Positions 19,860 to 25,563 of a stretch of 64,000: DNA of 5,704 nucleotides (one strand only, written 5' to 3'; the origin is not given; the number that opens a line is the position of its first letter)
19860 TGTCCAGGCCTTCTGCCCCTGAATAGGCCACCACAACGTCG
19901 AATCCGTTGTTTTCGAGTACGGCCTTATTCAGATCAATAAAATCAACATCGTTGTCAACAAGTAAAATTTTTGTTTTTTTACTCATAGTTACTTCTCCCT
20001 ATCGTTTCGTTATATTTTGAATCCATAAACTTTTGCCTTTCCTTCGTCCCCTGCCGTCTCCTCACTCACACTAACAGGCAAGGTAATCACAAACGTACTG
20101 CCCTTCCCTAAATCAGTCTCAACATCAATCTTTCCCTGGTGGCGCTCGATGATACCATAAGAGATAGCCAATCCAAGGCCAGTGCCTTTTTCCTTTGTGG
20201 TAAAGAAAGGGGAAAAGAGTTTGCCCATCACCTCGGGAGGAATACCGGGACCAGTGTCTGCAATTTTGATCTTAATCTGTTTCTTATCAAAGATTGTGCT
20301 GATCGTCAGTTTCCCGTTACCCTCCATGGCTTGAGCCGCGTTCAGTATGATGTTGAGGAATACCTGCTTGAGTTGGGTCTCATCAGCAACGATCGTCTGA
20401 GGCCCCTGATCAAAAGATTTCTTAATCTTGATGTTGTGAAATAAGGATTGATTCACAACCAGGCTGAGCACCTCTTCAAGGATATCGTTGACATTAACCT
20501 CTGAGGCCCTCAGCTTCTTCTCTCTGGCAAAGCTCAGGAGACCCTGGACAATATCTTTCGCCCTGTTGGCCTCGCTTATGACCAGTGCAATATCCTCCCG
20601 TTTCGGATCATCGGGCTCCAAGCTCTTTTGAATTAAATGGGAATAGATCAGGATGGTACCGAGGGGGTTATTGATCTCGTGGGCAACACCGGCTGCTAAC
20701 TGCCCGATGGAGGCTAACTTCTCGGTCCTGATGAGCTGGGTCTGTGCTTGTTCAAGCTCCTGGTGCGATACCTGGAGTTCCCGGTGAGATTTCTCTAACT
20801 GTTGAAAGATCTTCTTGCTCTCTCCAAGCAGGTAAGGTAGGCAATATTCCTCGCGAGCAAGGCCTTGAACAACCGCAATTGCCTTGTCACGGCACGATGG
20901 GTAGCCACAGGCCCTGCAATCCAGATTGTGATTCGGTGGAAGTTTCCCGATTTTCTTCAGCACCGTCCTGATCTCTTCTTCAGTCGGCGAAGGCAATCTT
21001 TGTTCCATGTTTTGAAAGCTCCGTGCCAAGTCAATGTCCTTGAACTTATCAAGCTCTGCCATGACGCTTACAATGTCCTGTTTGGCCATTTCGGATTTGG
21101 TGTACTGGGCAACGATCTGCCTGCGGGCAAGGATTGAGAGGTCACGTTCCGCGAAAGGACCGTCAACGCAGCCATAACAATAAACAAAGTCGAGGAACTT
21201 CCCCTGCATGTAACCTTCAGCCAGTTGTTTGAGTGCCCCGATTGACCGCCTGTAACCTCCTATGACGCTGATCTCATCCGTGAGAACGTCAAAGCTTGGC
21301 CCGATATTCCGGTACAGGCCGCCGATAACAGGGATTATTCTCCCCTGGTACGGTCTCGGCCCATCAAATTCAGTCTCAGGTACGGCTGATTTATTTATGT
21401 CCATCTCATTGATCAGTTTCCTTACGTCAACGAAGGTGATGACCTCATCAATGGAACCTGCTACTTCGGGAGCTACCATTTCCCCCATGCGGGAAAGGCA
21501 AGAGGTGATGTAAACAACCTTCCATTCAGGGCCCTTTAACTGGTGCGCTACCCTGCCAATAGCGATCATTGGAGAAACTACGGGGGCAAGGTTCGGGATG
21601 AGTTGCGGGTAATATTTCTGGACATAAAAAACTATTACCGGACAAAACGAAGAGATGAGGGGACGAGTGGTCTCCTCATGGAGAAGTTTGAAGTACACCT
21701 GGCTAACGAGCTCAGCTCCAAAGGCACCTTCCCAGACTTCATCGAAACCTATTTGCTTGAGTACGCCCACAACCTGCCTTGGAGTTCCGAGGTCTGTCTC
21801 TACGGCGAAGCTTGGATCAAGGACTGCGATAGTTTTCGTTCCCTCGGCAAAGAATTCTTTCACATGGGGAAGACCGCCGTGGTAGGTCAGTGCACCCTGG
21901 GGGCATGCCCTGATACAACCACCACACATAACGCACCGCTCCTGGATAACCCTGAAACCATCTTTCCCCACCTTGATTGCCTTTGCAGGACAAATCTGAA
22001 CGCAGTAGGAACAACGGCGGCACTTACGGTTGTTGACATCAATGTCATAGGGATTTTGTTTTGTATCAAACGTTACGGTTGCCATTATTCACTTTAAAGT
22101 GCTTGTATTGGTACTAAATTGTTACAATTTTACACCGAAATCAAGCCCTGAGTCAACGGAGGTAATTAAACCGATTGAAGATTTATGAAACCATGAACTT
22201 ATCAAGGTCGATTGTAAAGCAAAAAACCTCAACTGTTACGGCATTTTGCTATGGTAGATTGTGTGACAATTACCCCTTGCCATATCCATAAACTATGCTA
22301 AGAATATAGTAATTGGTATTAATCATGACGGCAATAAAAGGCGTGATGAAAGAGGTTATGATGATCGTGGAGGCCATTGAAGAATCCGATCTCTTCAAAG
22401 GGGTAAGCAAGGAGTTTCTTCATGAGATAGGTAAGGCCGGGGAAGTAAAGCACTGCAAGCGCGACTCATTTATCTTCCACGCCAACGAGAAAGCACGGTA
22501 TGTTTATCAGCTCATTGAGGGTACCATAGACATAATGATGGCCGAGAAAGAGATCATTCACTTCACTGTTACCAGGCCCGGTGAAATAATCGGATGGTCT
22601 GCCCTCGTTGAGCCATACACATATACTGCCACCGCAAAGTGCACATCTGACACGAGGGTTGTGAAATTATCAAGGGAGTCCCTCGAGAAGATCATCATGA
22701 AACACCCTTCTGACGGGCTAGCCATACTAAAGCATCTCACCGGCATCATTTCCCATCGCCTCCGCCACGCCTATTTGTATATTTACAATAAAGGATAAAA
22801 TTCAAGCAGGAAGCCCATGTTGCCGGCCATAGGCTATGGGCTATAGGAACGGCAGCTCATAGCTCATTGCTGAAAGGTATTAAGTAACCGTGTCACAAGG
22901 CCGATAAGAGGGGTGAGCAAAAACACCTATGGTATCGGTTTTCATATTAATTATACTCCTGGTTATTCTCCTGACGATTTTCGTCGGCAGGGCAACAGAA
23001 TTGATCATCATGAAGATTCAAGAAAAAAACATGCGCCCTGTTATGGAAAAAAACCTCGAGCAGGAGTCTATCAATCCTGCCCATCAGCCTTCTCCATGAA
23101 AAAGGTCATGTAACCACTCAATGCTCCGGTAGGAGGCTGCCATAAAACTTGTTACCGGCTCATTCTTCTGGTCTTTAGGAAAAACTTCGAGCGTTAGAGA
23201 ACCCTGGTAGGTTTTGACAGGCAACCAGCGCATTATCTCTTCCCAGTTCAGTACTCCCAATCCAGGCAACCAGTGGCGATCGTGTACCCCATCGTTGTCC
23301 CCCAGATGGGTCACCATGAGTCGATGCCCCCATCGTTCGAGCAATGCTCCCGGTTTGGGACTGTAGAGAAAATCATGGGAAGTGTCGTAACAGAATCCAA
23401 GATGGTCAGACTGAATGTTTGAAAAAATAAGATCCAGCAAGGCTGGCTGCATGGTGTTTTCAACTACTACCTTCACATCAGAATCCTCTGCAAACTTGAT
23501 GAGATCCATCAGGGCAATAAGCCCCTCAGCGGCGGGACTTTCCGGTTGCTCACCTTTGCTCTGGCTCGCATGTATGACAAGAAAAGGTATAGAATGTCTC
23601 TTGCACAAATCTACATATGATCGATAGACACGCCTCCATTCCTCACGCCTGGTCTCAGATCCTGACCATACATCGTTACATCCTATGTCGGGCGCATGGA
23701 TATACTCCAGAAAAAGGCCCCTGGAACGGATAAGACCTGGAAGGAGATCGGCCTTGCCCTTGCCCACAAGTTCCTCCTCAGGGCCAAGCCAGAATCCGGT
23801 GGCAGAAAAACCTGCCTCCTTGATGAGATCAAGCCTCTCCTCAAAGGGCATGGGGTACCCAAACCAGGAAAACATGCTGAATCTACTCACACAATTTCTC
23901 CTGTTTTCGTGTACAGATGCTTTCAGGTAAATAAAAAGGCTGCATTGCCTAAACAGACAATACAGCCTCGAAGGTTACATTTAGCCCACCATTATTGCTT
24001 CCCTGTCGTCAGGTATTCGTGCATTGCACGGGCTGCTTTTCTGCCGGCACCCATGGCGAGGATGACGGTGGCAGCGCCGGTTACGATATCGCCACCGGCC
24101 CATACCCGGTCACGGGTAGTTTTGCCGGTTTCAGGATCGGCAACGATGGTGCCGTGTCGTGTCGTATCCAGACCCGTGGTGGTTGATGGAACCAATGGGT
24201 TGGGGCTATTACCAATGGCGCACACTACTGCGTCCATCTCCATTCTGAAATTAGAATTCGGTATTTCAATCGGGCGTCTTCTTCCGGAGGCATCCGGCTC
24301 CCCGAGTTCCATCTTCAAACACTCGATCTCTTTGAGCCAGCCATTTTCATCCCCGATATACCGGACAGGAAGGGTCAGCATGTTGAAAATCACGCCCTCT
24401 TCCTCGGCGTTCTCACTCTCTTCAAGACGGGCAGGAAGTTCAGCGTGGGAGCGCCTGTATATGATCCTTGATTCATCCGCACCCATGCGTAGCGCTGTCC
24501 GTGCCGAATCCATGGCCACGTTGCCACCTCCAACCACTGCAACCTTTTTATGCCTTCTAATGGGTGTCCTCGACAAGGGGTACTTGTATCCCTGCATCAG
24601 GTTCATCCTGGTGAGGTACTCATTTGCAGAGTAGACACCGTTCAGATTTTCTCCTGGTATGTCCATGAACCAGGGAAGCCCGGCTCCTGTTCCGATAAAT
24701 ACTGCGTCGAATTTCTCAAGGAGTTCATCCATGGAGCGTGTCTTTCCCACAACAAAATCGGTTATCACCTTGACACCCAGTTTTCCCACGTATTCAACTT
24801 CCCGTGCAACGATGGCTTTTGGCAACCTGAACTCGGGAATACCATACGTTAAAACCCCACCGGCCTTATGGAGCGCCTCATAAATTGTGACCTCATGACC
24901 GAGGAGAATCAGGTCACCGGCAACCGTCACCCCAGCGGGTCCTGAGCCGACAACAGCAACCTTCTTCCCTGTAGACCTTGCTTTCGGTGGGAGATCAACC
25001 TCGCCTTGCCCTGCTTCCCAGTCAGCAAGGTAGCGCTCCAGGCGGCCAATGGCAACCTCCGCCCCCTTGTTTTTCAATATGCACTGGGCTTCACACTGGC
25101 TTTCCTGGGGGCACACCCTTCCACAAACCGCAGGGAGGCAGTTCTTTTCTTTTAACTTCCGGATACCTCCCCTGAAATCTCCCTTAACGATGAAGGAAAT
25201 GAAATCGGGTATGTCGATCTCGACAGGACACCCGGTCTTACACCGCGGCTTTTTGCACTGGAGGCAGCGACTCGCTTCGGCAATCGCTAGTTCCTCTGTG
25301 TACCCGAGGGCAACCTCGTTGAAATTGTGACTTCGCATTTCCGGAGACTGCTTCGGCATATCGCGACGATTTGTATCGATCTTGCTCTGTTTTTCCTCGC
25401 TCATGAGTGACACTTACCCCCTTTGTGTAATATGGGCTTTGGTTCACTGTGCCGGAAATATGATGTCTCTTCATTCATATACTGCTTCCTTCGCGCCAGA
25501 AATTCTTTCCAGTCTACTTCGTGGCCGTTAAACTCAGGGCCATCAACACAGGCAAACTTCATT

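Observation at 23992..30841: Five-cistron NuoE/NuoF/NuoG-like + NfnA/NfnB-like operon: candidate uncharacterised flavin-based electron-bifurcating NAD(H)/NADP(H)/ferredoxin enzyme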

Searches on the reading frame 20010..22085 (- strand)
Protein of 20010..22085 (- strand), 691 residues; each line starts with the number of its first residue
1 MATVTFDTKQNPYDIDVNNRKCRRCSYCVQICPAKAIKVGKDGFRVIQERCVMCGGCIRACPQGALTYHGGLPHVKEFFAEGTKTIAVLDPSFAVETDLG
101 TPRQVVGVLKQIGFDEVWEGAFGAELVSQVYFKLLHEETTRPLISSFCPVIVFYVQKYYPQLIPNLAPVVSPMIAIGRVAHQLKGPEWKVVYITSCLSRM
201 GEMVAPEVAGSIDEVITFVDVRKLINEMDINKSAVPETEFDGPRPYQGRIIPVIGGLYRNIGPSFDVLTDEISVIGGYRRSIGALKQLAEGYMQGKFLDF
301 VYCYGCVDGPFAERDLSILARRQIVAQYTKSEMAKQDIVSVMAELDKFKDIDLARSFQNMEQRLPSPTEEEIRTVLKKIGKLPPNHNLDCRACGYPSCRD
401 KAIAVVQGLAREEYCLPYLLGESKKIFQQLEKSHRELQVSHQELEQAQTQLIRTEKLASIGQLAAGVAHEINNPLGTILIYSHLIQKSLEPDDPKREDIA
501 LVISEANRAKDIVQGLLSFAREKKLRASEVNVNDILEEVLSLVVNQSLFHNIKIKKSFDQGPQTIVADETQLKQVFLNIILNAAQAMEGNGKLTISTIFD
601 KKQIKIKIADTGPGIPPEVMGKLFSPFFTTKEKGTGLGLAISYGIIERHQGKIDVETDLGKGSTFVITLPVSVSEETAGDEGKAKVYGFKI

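Call 4: search_protein_families(library=pfam, proteins=[window:20010-22085:-])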
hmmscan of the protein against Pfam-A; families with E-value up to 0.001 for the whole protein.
window:20010-22085:- (691 aa): 14 families
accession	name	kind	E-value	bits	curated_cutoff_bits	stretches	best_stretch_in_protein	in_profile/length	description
PF02906.19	Fe_hyd_lg_C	-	1.3e-37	130.3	22.1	1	88-310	6-245/245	Iron only hydrogenase large subunit, C-terminal domain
PF02518.31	HATPase_c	-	1.7e-26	93.3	26.4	1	568-671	2-109/111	Histidine kinase-, DNA gyrase B-, and HSP90-like ATPase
PF00512.31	HisKA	-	1.6e-11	44.5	26.9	1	461-521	3-62/66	His Kinase A (phospho-acceptor) domain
PF04060.18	FeS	-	5.2e-09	36.1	23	1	388-417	4-33/33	Putative Fe-S cluster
PF00037.32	Fer4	-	4.5e-08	33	21.1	2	46-67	3-24/24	4Fe-4S binding domain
PF13187.11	Fer4_9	-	1.2e-07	32.1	27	1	21-65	1-51/52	4Fe-4S dicluster domain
PF12838.12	Fer4_7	-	1.3e-07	32.4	27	1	21-65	1-52/52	4Fe-4S dicluster domain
PF13484.11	Fer4_16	-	2.8e-07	31.7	30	0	50-69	1-20/66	4Fe-4S double cluster binding domain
PF13237.11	Fer4_10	-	3e-07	30.7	25.5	1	17-62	4-53/53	4Fe-4S dicluster domain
PF14697.11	Fer4_21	-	6.6e-06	26.6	35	1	17-65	3-56/59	4Fe-4S dicluster domain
PF25160.1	LdpA_Fe-S-bd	-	1.7e-05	24.9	27.6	1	27-67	8-44/49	LdpA Fe-S cluster-binding domain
PF13746.11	Fer4_18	-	0.00013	22.6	27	1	18-62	57-96/114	4Fe-4S dicluster domain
PF12797.12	Fer4_2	-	0.00018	21.7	24.5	0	45-62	4-21/22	4Fe-4S binding domain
PF12837.12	Fer4_6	-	0.00019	21.6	25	1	45-66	3-24/24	4Fe-4S binding domain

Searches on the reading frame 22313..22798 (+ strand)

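Call 51: search_protein_families(library=pfam, proteins=[window:22313-22798:+], max_evalue=0.00001)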
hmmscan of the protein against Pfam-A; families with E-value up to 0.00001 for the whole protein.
window:22313-22798:+ (161 aa): 1 family
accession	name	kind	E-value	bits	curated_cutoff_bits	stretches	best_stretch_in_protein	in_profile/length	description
PF00027.35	cNMP_binding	-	8.1e-15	55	27.5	1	46-131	2-89/89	Cyclic nucleotide-binding domain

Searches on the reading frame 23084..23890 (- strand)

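Call 4: search_protein_families(library=pfam, proteins=[window:23084-23890:-])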
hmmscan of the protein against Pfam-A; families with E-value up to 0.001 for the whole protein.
window:23084-23890:- (268 aa): 1 family
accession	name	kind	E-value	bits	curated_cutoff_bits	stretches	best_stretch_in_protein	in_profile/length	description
PF01261.30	AP_endonuc_2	-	1.6e-24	87.4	31.1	1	20-242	1-234/249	Xylose isomerase-like TIM barrel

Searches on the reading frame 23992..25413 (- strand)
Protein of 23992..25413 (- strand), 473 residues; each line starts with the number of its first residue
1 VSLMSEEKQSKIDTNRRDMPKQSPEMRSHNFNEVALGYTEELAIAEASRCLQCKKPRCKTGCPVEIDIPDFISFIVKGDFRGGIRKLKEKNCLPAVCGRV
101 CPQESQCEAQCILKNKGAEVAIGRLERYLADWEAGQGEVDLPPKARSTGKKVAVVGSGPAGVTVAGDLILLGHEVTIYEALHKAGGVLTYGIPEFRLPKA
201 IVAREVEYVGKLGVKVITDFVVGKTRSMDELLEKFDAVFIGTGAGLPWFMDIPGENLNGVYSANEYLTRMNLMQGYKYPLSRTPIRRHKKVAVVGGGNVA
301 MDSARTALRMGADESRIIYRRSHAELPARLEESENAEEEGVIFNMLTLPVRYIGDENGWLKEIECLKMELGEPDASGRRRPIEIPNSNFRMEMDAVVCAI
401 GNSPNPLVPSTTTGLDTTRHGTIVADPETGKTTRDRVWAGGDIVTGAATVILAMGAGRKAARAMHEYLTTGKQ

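Call 4: search_protein_families(library=pfam, proteins=[window:23992-25413:-])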
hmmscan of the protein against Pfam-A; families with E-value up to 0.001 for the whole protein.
window:23992-25413:- (473 aa): 7 families
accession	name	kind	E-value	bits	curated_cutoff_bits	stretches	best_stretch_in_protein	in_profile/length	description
PF14691.11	Fer4_20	-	1.4e-42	144.5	25.8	1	27-135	1-110/113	Dihydroprymidine dehydrogenase domain II, 4Fe-4S cluster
PF07992.20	Pyr_redox_2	-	1.9e-30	106.7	26.1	1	150-457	1-291/291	Pyridine nucleotide-disulphide oxidoreductase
PF00070.33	Pyr_redox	-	3.2e-07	31.2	22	0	151-183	1-33/82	Pyridine nucleotide-disulphide oxidoreductase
PF01262.27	AlaDh_PNT_C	-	2.8e-06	27.4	23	0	261-313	3-53/214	Alanine dehydrogenase/PNT, C-terminal domain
PF13738.12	Pyr_redox_3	-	1.2e-05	25.1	30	0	287-321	163-196/305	Pyridine nucleotide-disulphide oxidoreductase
PF13450.12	NAD_binding_8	-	0.00036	21.2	21.9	1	154-188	1-35/68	NAD(P)-binding Rossmann-like domain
PF13241.12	NAD_binding_7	-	0.00056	20.9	22.1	0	288-313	7-32/104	Putative NAD(P)-binding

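Call 5: search_protein_families(library=ncbifam, proteins=[window:23992-25413:-], max_evalue=1e-10)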
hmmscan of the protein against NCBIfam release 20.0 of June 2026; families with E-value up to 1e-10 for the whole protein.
window:23992-25413:- (473 aa): 18 families
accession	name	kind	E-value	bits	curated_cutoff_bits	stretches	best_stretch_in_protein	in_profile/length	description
NF009414.0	PRK12778.1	equivalog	7.4e-211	702.3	1103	1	7-469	287-750/752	bifunctional dihydroorotate dehydrogenase B NAD binding subunit/NADPH-dependent glutamate synthase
TIGR01316.1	gltA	equivalog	2e-174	580.7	471.75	1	24-468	2-449/449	NADPH-dependent glutamate synthase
NF009413.0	PRK12775.1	equivalog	1.8e-156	522.6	1895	1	11-473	294-759/1006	putative trifunctional 2-polyprenylphenol hydroxylase/glutamate synthase subunit beta/ferritin domain-containing protein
NF009454.0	PRK12814.1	equivalog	8.9e-116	387.8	916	1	57-470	103-502/657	putative NADPH-dependent glutamate synthase small subunit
NF009415.0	PRK12779.1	equivalog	1.4e-113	380.7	1519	1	55-466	207-624/944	putative bifunctional glutamate synthase subunit beta/2-polyprenylphenol hydroxylase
NF009410.0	PRK12771.1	subfamily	2.2e-113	379.8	516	1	55-470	47-447/566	NAD(P)-binding protein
TIGR01318.1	gltD_gamma_fam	subfamily_domain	6.5e-109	364.6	482.95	1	11-469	3-466/467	glutamate synthase, small subunit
NF009408.0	PRK12769.1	equivalog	2.7e-104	349.6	1003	1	4-470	181-653/659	formate-dependent uric acid utilization protein AegA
NF010590.0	PRK13984.1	equivalog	1.8e-89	300.5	946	1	5-471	147-609/611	putative oxidoreductase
NF009451.0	PRK12809.1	equivalog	2e-83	280.8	1154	1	15-468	175-634/639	formate-dependent uric acid utilization protein YgfT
TIGR01317.1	GOGAT_sm_gam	subfamily_domain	1.9e-82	277.7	447.7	1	13-469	7-479/485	glutamate synthase small subunit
NF009409.0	PRK12770.1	subfamily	1.3e-79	267.9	343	1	144-471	13-353/360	putative glutamate synthase subunit beta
TIGR03315.1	Se_ygfK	equivalog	4e-78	262.9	835.3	1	40-465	429-836/1012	putative selenate reductase subunit YgfK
NF045663.1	diclust_near_Sec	equivalog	3e-43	148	530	1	55-244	17-199/759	pyridine nucleotide-disulfide oxidoreductase/dicluster-binding protein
NF045599.1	bili_reduct_long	exception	2.8e-16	58.9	750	1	104-273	335-503/641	bilirubin reductase, long form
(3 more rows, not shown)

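Call 33: search_solved_structures(query=window:23992-25413:-, max_evalue=1e-40, show_alignments=3)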
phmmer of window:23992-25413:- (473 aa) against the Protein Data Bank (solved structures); distinct sequences matched with E-value up to 1e-40: 12.
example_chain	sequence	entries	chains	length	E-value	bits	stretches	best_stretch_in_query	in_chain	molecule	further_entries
4ylf_B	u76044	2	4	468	3.1e-169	567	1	16-469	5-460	Dihydropyrimidine dehydrogenase subunit A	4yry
5jca_L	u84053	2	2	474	2e-144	485.2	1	15-470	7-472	NADH-dependent Ferredoxin:NADP Oxidoreductase (NfnI) subunit alpha | NADH-dependent Ferredoxin:NADP Oxidoreductase subunit alpha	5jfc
5vj7_A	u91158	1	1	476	1.6e-133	449.2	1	16-469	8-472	Oxidoreductase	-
9n5u_A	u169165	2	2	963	4.2e-98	332.5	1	54-468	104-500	NfnA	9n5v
9bov_A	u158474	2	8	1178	3.2e-94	319.7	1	52-469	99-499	Molybdopterin oxidoreductase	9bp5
8oh5_C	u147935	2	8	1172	2.3e-84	287.2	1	52-469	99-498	Formate dehydrogenase-O, major subunit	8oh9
6s6s_G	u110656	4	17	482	2.8e-84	286.9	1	16-468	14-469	Glutamate synthase [NADPH] small chain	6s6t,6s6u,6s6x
2vdc_G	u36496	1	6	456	2e-82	280.8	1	30-468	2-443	GLUTAMATE SYNTHASE [NADPH] SMALL CHAIN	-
7mfm_I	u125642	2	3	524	5.2e-55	190.4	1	17-469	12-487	Glutamate synthase (NADPH) small chain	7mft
7m31_A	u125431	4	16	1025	2.3e-45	158.6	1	28-469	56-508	Dihydropyrimidine dehydrogenase [NADP(+)]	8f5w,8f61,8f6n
1h7x_A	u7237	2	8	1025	2.3e-45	158.6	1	28-469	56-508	DIHYDROPYRIMIDINE DEHYDROGENASE | Dihydropyrimidine dehydrogenase [NADP(+)]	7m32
1gt8_A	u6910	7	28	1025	2.3e-45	158.6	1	28-469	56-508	DIHYDROPYRIMIDINE DEHYDROGENASE | Dihydropyrimidine dehydrogenase [NADP(+)]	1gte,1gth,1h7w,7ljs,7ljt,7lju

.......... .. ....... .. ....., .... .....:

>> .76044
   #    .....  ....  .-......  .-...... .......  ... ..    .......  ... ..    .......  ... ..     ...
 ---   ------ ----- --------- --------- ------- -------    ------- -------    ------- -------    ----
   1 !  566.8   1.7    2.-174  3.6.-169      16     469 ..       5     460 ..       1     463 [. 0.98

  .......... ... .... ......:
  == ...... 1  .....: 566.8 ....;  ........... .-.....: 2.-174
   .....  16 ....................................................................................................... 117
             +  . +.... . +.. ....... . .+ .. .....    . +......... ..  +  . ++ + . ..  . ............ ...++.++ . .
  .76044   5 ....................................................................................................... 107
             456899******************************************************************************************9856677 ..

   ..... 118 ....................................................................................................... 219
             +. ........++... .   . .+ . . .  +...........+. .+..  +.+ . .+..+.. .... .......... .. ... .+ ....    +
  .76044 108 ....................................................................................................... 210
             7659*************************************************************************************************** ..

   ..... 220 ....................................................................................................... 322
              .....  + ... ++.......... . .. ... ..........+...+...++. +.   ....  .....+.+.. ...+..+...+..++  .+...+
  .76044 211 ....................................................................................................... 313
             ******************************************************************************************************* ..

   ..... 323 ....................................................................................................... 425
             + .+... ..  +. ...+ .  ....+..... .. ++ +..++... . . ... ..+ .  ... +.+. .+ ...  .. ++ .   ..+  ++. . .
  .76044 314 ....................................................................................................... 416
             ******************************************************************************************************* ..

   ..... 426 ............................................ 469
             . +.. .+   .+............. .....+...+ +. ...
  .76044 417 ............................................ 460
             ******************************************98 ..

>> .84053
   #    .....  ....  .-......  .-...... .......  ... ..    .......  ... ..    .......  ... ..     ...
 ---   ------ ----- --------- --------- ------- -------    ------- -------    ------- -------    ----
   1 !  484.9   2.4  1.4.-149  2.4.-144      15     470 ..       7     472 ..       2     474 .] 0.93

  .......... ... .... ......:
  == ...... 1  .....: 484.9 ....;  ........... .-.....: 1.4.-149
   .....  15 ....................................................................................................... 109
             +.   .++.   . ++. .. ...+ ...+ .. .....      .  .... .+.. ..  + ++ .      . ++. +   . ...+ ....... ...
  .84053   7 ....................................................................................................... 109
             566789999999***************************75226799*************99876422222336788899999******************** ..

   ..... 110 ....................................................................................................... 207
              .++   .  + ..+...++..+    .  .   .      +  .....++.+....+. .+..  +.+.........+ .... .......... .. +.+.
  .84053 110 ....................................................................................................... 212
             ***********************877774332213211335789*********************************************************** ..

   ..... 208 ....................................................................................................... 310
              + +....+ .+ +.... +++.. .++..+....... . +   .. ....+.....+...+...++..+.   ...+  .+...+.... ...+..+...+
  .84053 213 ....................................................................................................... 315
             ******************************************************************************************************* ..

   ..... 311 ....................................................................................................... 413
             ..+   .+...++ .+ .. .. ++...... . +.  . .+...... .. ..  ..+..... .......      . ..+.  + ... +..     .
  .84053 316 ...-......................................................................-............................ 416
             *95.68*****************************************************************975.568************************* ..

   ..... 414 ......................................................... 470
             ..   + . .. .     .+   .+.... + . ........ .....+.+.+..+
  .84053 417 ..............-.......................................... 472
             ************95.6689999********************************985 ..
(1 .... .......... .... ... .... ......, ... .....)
